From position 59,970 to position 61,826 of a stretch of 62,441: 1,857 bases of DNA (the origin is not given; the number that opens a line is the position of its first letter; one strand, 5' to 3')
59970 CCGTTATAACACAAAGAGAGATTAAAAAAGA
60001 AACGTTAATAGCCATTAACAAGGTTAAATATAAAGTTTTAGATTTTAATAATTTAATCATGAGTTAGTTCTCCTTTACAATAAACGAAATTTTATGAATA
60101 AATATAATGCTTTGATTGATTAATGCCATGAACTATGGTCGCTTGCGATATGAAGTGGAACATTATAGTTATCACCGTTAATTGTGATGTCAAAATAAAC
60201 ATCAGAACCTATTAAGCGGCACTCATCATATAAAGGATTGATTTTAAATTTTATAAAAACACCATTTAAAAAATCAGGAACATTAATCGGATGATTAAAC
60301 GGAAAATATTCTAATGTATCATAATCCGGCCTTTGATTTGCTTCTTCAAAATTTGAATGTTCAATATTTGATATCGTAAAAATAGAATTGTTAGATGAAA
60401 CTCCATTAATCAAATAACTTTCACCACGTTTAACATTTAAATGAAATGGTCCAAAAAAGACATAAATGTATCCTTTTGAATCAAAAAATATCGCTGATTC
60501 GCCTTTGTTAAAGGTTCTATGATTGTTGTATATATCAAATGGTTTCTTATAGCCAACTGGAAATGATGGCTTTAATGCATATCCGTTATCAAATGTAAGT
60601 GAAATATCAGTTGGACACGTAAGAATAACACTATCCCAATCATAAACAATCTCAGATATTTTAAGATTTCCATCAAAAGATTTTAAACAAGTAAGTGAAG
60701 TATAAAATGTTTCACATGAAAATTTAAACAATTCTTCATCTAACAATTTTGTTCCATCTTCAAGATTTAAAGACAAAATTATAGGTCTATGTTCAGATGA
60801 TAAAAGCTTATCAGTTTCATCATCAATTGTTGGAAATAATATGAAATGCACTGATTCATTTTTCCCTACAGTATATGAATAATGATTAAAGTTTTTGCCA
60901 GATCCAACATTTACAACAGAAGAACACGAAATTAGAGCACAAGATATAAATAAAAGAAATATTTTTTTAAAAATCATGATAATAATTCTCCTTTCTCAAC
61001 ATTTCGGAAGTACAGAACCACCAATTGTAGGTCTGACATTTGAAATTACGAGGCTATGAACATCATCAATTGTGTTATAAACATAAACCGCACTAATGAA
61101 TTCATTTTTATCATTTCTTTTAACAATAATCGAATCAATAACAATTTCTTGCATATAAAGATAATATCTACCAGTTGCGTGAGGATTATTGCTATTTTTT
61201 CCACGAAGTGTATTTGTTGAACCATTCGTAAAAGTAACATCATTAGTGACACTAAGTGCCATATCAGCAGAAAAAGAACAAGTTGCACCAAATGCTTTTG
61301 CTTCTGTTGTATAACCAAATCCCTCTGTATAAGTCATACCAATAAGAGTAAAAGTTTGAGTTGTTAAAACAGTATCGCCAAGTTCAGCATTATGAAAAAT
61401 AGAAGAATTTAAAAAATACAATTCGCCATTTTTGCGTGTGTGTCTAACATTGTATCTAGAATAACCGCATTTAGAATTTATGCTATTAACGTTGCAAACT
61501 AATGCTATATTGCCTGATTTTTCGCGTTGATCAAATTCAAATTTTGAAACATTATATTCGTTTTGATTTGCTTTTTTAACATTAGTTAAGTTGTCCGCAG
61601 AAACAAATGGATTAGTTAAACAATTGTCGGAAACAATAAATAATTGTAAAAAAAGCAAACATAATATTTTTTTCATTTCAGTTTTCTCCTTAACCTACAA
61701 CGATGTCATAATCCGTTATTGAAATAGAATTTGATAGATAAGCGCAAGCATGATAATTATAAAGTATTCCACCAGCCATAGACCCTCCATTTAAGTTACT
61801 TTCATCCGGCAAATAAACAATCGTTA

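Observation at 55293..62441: Tightly coupled 8-gene operon of secreted beta-rich paralogs, a lipoprotein, a MacB-type ABC exporter with two adaptor-like proteins, and a radical SAM/SPASM enzyme, with no precursor peptide gene visible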

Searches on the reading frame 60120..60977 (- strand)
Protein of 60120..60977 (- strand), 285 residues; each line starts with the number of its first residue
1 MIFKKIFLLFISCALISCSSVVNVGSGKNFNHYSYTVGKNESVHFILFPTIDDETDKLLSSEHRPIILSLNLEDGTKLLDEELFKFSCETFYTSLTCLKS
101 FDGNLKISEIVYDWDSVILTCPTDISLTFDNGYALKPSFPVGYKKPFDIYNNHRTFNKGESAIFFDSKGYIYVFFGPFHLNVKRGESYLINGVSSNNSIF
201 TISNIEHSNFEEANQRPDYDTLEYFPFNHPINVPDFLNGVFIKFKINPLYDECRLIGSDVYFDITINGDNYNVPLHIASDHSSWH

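Call 3: search_protein_families(library=pfam, proteins=[window:60120-60977:-], max_evalue=0.1)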
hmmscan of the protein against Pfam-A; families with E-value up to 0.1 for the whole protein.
window:60120-60977:- (285 aa): 0 families

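Call 4: search_protein_families(library=ncbifam, proteins=[window:60120-60977:-], max_evalue=0.1)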
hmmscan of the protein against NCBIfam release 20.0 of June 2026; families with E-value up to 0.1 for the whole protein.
window:60120-60977:- (285 aa): 0 families

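Call 63: search_solved_structures(query=A8, max_evalue=10)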
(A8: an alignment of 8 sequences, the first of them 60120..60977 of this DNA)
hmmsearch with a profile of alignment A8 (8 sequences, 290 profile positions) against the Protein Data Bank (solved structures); distinct sequences matched with E-value up to 10: 1.
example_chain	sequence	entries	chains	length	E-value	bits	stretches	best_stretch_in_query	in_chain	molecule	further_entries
9g9a_H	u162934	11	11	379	0.79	12.3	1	243-279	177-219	CRISPR system Cms protein Csm5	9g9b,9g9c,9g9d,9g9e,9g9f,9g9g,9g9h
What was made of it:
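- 60120..60977 (-): g3, a 285-aa lipoprotein (lipobox LISC, Cys18). It has a second invariant Cys97 in the motif [TK]C[LVI]xxF. It is a candidate immunity or partner protein. A copy 89% identical lies just outside the window (L002 7898-8755). It matches no family (calls 3, 4, 63).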

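Call 70: search_protein_families(library=padloc, proteins=[window:60120-60977:-], max_evalue=0.01)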
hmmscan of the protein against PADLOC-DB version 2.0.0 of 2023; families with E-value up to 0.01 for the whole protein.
window:60120-60977:- (285 aa): 0 families

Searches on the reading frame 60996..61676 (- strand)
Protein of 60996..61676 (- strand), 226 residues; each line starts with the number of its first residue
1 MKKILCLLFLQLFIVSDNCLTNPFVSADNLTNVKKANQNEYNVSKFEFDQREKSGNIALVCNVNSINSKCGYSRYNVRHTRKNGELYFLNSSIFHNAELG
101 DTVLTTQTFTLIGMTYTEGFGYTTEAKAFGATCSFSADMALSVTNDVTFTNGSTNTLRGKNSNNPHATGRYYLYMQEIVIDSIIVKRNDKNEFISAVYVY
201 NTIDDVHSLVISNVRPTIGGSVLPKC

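Call 3: search_protein_families(library=pfam, proteins=[window:60996-61676:-], max_evalue=0.1)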
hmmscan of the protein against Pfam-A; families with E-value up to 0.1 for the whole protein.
window:60996-61676:- (226 aa): 0 families

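Call 4: search_protein_families(library=ncbifam, proteins=[window:60996-61676:-], max_evalue=0.1)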
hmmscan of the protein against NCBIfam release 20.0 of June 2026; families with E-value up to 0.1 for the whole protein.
window:60996-61676:- (226 aa): 0 families

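Call 5: find_encoding_contigs(protein=window:60996-61676:-, flank=10000, max_places=6)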
Protein window:60996-61676:- (226 aa): 5 contigs read that carry it; 5 places shown.
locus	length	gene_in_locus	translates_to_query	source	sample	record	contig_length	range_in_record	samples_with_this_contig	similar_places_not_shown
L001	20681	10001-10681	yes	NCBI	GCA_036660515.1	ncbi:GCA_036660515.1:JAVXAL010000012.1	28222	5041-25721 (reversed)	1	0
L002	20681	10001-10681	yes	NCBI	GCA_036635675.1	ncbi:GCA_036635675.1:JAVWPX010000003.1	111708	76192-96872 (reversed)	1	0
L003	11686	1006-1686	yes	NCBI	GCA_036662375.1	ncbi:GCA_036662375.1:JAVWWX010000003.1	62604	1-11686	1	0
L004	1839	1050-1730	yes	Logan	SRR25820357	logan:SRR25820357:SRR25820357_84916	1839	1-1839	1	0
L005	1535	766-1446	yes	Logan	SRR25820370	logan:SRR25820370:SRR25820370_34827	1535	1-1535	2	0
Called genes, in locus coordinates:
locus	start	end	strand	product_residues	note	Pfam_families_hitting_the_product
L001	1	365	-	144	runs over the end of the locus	-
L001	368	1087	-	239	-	-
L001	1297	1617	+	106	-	PF06108:DUF952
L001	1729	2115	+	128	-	PF01880:Desulfoferrodox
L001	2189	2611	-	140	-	PF11969:DcpS_C, PF01230:HIT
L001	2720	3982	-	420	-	-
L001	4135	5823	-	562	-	-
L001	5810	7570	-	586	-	PF13616:Rotamase_3 (weak)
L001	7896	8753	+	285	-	-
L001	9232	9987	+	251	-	-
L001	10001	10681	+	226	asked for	-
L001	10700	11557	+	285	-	-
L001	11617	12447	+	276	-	-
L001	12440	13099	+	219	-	PF00005:ABC_tran, PF02463:SMC_N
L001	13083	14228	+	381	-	PF02687:FtsX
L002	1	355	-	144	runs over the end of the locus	-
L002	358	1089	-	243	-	-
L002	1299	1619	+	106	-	PF06108:DUF952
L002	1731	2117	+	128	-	PF01880:Desulfoferrodox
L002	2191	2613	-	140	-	PF11969:DcpS_C, PF01230:HIT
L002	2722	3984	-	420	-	-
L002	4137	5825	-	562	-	-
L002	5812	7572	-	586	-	PF13616:Rotamase_3 (weak)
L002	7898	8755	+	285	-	-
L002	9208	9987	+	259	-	-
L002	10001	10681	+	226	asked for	-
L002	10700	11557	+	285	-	-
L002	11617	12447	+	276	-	-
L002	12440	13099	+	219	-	PF00005:ABC_tran, PF02463:SMC_N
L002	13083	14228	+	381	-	PF02687:FtsX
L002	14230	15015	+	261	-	-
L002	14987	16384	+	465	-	PF04055:Radical_SAM, PF13353:Fer4_12 (weak)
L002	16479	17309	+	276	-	PF00005:ABC_tran, PF02463:SMC_N, PF13304:AAA_21 (faint)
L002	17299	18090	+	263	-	PF01458:SUFBD_core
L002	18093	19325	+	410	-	PF00155:Aminotran_1_2, PF00266:Aminotran_5, PF01053:Cys_Met_Meta_PP, PF01212:Beta_elim_lyase, PF01041:DegT_DnrJ_EryC1 (weak)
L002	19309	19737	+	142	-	PF01592:NifU_N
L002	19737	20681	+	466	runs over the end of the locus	PF19295:SufBD_N, PF01458:SUFBD_core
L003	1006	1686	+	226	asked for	-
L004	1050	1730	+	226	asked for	-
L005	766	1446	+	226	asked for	-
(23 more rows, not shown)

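Call 24: find_homologous_proteins(query=A2, max_evalue=0.001)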
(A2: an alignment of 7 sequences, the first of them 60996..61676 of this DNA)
Query A2 (7 sequences) (226 aa, profile of the alignment): 6 proteins with E <= 0.001 among 2456 candidates.
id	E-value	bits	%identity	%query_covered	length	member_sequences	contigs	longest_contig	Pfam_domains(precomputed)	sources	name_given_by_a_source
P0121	1.1e-85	305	100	100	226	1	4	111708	-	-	-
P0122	8.7e-75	269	83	100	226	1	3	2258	-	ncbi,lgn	ncbi:MAG: hypothetical protein RSE56_03970 [Bacilli bacterium]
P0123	4.7e-73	263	28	96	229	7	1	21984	-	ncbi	-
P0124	3.0e-65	238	28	96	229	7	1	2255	-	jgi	jgi:hypothetical protein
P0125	1.1e-52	197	19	43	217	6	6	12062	-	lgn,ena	-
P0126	1.1e-9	56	41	8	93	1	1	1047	-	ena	-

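Call 25: search_protein_families(library=pfam, alignment_id=A3, max_evalue=1)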
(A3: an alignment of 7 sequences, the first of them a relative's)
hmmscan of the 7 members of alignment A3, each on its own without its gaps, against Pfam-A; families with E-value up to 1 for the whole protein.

A. member 1, L002:9208-9987:+ (259 aa): 1 family
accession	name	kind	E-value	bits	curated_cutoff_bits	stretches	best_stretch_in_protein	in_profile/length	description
PF15338.11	TPIP1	-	0.14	12.7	27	1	147-204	47-105/123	p53-regulated apoptosis-inducing protein 1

B. families by the number of members that match (of 7 scanned): 4 families
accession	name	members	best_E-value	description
PF19329.4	KCTD11_21_C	1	0.0032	BTB/POZ domain-containing protein KCTD11/21 C-terminus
PF21415.2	SMK1_alpha_su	1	0.025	SMK1 alpha subunit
PF15338.11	TPIP1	1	0.14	p53-regulated apoptosis-inducing protein 1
PF05777.17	Acp26Ab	1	0.27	Drosophila accessory gland-specific peptide 26Ab (Acp26Ab)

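Call 26: search_protein_families(library=pfam, alignment_id=A2, max_evalue=1)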
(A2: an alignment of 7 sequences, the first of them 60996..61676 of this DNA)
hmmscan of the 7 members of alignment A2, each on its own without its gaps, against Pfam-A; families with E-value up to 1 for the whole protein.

A. member 1, window:60996-61676:- (226 aa): 0 families

B. families by the number of members that match (of 7 scanned): 1 family
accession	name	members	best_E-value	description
PF21958.2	SOGP_N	1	0.034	SOGP N-terminal domain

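Call 30: find_homologous_proteins(query=A3, max_evalue=0.001)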
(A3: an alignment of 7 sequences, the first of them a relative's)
Query A3 (7 sequences) (259 aa, profile of the alignment): 3 proteins with E <= 0.001 among 3146 candidates.
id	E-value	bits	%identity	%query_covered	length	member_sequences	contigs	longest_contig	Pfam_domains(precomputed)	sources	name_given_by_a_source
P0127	1.0e-92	328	100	100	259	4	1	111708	-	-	-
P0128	1.7e-76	275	31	44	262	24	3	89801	-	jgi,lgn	-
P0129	2.2e-57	212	21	24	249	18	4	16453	-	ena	-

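Call 41: predict_structure(alignment_id=A4)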
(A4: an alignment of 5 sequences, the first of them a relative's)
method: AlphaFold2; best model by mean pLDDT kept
length: 226 residues; sequences in the alignment: 5
mean_pLDDT: 53.2   pTM: 0.44
mean pLDDT of the five models: 53.2, 52.2, 49.4, 49.0, 43.9
residues with pLDDT >= 90: 0; 70-90: 51; 50-70: 75; < 50: 100
segments of 3 or more residues with pLDDT < 50: 1-38, 80-84, 107-152, 218-226
pLDDT, mean of each block of 10 residues (from residue 1): 40 36 31 38 80 70 59 64 51 67 53 36 32 25 38 62 79 62 76 75 55 56 32
secondary structure, 60 per line:
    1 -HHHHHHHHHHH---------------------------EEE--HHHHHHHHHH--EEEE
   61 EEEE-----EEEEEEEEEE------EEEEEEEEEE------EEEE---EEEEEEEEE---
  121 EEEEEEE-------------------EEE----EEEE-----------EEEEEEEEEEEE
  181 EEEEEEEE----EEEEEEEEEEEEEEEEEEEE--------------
elements in order: H2-12 E40-42 H45-54 E57-64 E70-79 E86-95 E102-105 E109-117 E121-127 E147-149 E154-157 E169-188 E193-212

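Call 43: search_protein_representatives(alignment_id=A4)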
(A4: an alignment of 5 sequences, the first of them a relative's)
Query: 5 sequences, 229 profile positions. Proteins with E-value up to 0.001 (for the whole library): 20; up to 1e-10: 15; up to 1e-30: 4. The best 20 are listed.
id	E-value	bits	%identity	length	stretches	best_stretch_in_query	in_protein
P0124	1.1e-103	362.3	-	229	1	1-229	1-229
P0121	5.2e-99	347.1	-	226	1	1-229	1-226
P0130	6.8e-35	137.3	-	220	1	25-229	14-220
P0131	3.3e-32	128.5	-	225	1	1-229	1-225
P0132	3.9e-30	121.7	-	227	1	4-229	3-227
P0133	6.8e-28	114.4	-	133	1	97-229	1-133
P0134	5.7e-23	98.3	-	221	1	16-229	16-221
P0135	1.0e-20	91.0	-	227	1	25-226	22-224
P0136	1.0e-20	90.9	-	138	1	93-226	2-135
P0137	1.2e-20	90.8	-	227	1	1-229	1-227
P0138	6.1e-19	85.1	-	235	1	42-229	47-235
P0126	3.2e-18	82.8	-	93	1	162-229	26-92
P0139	7.8e-18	81.5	-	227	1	45-229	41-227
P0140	1.1e-17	81.0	-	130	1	23-130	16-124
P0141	3.1e-14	69.7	-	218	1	17-229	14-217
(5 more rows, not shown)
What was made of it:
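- g2 is a tiny family, with 20 hits in 1.84e9 proteins (call 43).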

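Call 45: fold_search(model_id=the predicted structure, library=pdb)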
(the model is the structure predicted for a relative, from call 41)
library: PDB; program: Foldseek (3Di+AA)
matches with E <= 10: 409; with E <= 0.001: 0
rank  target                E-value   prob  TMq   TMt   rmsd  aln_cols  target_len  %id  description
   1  3umn_A                4.0e-02  0.18  0.10  0.18  22.9       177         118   10  Crystal Structure of Lamin-B1 (released 2011-11-30)
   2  3mu3_A                4.4e-02  0.11  0.09  0.14  22.0       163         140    8  Crystal structure of chicken MD-1 complexed with lipid IVa (released 2010-06-09)
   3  3umn_B                5.5e-02  0.14  0.09  0.17  21.1       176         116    9  Crystal Structure of Lamin-B1 (released 2011-11-30)
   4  4luk                  6.1e-02  0.12  0.12  0.14  19.8       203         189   11  The crystal structure of the P132A, Y133G mutant of Pyrococcus furiosus phosphoglucose isomerase in complex with mangane (released 2014-07-30)
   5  3m7o_B                6.1e-02  0.11  0.10  0.15  21.6       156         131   10  Crystal structure of mouse MD-1 in complex with phosphatidylcholine (released 2010-06-09)
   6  1x82                  7.5e-02  0.10  0.12  0.14  20.1       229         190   10  CRYSTAL STRUCTURE OF PHOSPHOGLUCOSE ISOMERASE FROM PYROCOCCUS FURIOSUS WITH BOUND 5-phospho-D-arabinonate (released 2004-10-12)
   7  2gc0_A                7.9e-02  0.13  0.12  0.14  19.3       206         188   11  The crystal structure of phosphoglucose isomerase from Pyrococcus furiosus in complex with 5-phospho-D-arabinonohydrox (released 2006-04-11)
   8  3m7o_A                7.9e-02  0.06  0.08  0.13  23.4       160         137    8  Crystal structure of mouse MD-1 in complex with phosphatidylcholine (released 2010-06-09)
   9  8u5f_E                9.7e-02  0.23  0.18  0.15  15.9       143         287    7  Crystal Structure of Trypsinized Clostridium perfringens Enterotoxin (released 2023-09-27)
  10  2xh6_A                1.1e-01  0.15  0.16  0.14  14.3       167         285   11  Clostridium perfringens enterotoxin (released 2011-04-27)
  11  3b2d_C                1.2e-01  0.09  0.11  0.15  21.2       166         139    8  Crystal structure of human RP105/MD-1 complex (released 2011-11-09)
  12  4lul_A                1.3e-01  0.08  0.12  0.14  19.9       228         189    8  The crystal structure of the P132A, Y133D mutant of Pyrococcus furiosus phosphoglucose isomerase in complex with manga (released 2014-07-30)
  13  2xh6_B                1.6e-01  0.15  0.17  0.14  14.7       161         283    9  Clostridium perfringens enterotoxin (released 2011-04-27)
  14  7crg_B                1.6e-01  0.06  0.08  0.12  22.5       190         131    7  Beta-strand-mediated dimeric formation of the extended Ig-like domains of human lamin A/C (released 2021-08-25)
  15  1x7n                  1.7e-01  0.08  0.13  0.14  20.0       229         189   10  The crystal structure of Pyrococcus furiosus phosphoglucose isomerase with bound 5-phospho-D-arabinonate and Manganese (released 2004-10-12)
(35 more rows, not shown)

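Call 57: predict_structure(alignment_id=A7)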
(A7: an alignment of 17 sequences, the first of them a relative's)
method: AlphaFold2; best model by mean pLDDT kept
length: 226 residues; sequences in the alignment: 17
mean_pLDDT: 68.7   pTM: 0.58
mean pLDDT of the five models: 68.7, 68.6, 65.5, 64.1, 61.7
residues with pLDDT >= 90: 64; 70-90: 68; 50-70: 21; < 50: 73
segments of 3 or more residues with pLDDT < 50: 1-3, 5-7, 10-35, 113-145, 219-226
pLDDT, mean of each block of 10 residues (from residue 1): 46 41 29 51 94 92 79 91 81 90 78 45 34 34 53 84 92 85 92 91 80 70 39
secondary structure, 60 per line:
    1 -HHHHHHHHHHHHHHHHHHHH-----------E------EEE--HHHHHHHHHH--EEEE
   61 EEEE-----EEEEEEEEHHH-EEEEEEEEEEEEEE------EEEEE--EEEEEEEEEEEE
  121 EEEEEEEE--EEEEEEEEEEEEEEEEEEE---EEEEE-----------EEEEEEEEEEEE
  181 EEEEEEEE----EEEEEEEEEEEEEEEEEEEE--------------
elements in order: H2-21 E40-42 H45-54 E57-64 E70-77 E82-95 E102-106 E109-128 E131-149 E153-157 E169-188 E193-212
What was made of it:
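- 60996..61676 (-): g2, a 226-aa signal-peptide protein. It is the proposed substrate of the rSAM and has an aerolysin-type beta-pore-former-like predicted fold. AF2 with 17 sequences gives pLDDT 68.7, with the core above 90 (call 57).
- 60999..61034 (-): C-terminal tail of g2, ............. It ends in the invariant Cys226 (codon 60999-61001), which is followed directly by the stop codon. The tail has pLDDT below 50, so it is predicted to be flexible (call 57).
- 61230..61352 (-): Long Ser/Thr-flanked beta-hairpin of g2 (residues 109-149). It is a candidate membrane-insertion hairpin. The AF2 strands 109-128 and 131-149 have low confidence (call 57).
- On Aerolysin / ETX-MTX2 beta-pore-forming toxins: The AF2 model has pLDDT 68.7 (call 57).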

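Call 60: fold_search(model_id=the predicted structure, library=pdb)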
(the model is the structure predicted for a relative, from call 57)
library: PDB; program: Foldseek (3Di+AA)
matches with E <= 10: 539; with E <= 0.001: 2
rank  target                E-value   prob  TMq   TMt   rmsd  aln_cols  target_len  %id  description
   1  9fnp_A                6.2e-04  0.66  0.13  0.09  22.8       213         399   11  Aerolysin mutant K238A in styrene-maleic acid lipid particles (released 2025-02-12)
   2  9gxj_A                6.6e-04  0.21  0.10  0.07  30.5       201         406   12  Aerolysin E254A/E258A in styrene-maleic acid lipid particles (released 2025-10-08)
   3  9fm6_A                1.1e-03  0.54  0.13  0.09  23.1       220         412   11  Aerolysin Wildtype in styrene-maleic acid lipid particles (released 2025-02-12)
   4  9ign_H                1.8e-03  0.20  0.10  0.07  28.0       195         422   13  Aerolysin E254A/E258A in styrene-maleic acid lipid particles (released 2025-11-26)
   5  5jzt_A                8.3e-03  0.75  0.15  0.10  18.7       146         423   10  Cryo-EM structure of aerolysin pore in LMNG micelle (released 2016-07-13)
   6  2ztb_B                1.5e-02  0.33  0.15  0.14  22.3       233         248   11  Crystal structure of the parasporin-2 Bacillus thuringiensis toxin that recognizes cancer cells (released 2009-01-13)
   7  2ztb_A                1.6e-02  0.30  0.15  0.14  22.6       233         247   12  Crystal structure of the parasporin-2 Bacillus thuringiensis toxin that recognizes cancer cells (released 2009-01-13)
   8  5ec5_L                3.0e-02  0.13  0.10  0.09  26.0       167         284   11  Crystal structure of lysenin pore (released 2016-05-18)
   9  5ec5_C                3.4e-02  0.12  0.11  0.09  25.7       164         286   11  Crystal structure of lysenin pore (released 2016-05-18)
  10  5ec5_D                4.3e-02  0.11  0.11  0.09  26.7       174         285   11  Crystal structure of lysenin pore (released 2016-05-18)
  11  1w3a_A                5.9e-02  0.21  0.15  0.12  17.5       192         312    8  Three dimensional structure of a novel pore-forming lectin from the mushroom Laetiporus sulphureus (released 2005-02-01)
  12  5ec5_F                5.9e-02  0.11  0.11  0.09  26.7       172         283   11  Crystal structure of lysenin pore (released 2016-05-18)
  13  5ec5_M                5.9e-02  0.10  0.10  0.09  25.9       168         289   12  Crystal structure of lysenin pore (released 2016-05-18)
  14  5ec5_B                6.2e-02  0.30  0.12  0.10  21.8       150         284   11  Crystal structure of lysenin pore (released 2016-05-18)
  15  5ec5_E                6.2e-02  0.10  0.11  0.09  28.3       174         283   11  Crystal structure of lysenin pore (released 2016-05-18)
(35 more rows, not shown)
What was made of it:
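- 60996..61676 (-): The top Foldseek PDB hits are aerolysin pore, parasporin-2, lysenin, LSL and Dln1 (best E 6e-4, probability 0.66-0.75, low TM-scores; call 60).
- Closest known: Aerolysin / ETX-MTX2-type beta-pore-forming toxins. Same: The Foldseek top list is dominated by this fold class (calls 45, 57, 60).
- g2 fold: calls 57, 60. The aerolysin-like assignment rests on a medium-confidence model, borderline Foldseek E-values and very low TM-scores (call 60).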

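Call 61: search_solved_structures(query=A3, max_evalue=10)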
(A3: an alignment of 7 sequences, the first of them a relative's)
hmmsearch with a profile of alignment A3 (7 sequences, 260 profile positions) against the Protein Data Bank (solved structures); distinct sequences matched with E-value up to 10: 0.

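Call 62: search_solved_structures(query=A7, max_evalue=10)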
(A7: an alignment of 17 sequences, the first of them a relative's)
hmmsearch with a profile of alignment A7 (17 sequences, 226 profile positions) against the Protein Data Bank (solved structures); distinct sequences matched with E-value up to 10: 2.
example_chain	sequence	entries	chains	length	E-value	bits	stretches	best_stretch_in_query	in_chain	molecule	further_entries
6zu5_LS0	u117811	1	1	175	0.36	13.4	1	14-104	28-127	eL20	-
8u9o_B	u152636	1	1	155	0.46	13.1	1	145-177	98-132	Anti-sigma-I factor RsgI9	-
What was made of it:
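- On Aerolysin / ETX-MTX2 beta-pore-forming toxins: A PDB profile search was also negative (calls 61, 62).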

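Call 70: search_protein_families(library=padloc, proteins=[window:60996-61676:-, L002:9208-9987:+], max_evalue=0.01)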
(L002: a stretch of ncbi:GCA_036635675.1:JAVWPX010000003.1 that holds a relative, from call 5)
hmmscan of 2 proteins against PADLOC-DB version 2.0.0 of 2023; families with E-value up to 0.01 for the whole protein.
window:60996-61676:- (226 aa): 0 families

L002:9208-9987:+ (259 aa): 0 families

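Call 79: search_protein_families(library=pfam, alignment_id=A7, max_evalue=10)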
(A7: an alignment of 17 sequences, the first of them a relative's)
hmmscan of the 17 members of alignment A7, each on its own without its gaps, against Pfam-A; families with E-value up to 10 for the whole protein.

A. member 1, P0121 (226 aa): 0 families

B. families by the number of members that match (of 17 scanned): 8 families
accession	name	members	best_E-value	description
PF06480.20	FtsH_ext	1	0.024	FtsH Extracellular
PF21730.2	Vma22_CCDC115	1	0.073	Vma22/CCDC115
PF24205.1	Antiholin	1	0.097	T4-like virus antiholin family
PF13077.11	DUF3909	1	0.12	Protein of unknown function (DUF3909)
PF05737.18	Collagen_bind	1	0.27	Collagen binding domain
PF17883.6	MBG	1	0.64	MBG domain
PF12403.13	Pax2_C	1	2.9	Paired-box protein 2 C terminal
PF13786.12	DUF4179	1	4.2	Domain of unknown function (DUF4179)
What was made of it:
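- On Aerolysin / ETX-MTX2 beta-pore-forming toxins: No hit in any of 17 g2-family members or 7 g1 orthologs, even at E of 10 or less (calls 25, 26, 79).
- Closest known: Aerolysin / ETX-MTX2-type beta-pore-forming toxins. Different: There is no sequence-level family match (calls 26, 62, 79).
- No Pfam aerolysin or ETX/MTX2 match was found (calls 26, 79).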

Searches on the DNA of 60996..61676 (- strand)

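Call 76: search_rna_families(source=L002, start=7400, end=16600, threshold=evalue, max_evalue=0.1)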
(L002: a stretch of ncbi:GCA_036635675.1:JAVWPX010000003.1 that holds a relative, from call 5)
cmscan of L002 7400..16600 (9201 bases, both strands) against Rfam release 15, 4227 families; matches with E-value up to 0.1: 0.
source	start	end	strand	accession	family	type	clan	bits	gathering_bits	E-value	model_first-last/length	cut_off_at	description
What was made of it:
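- Tried and rejected: Structured RNA or a riboswitch in the cassette and its upstream spacer: none found (call 76).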
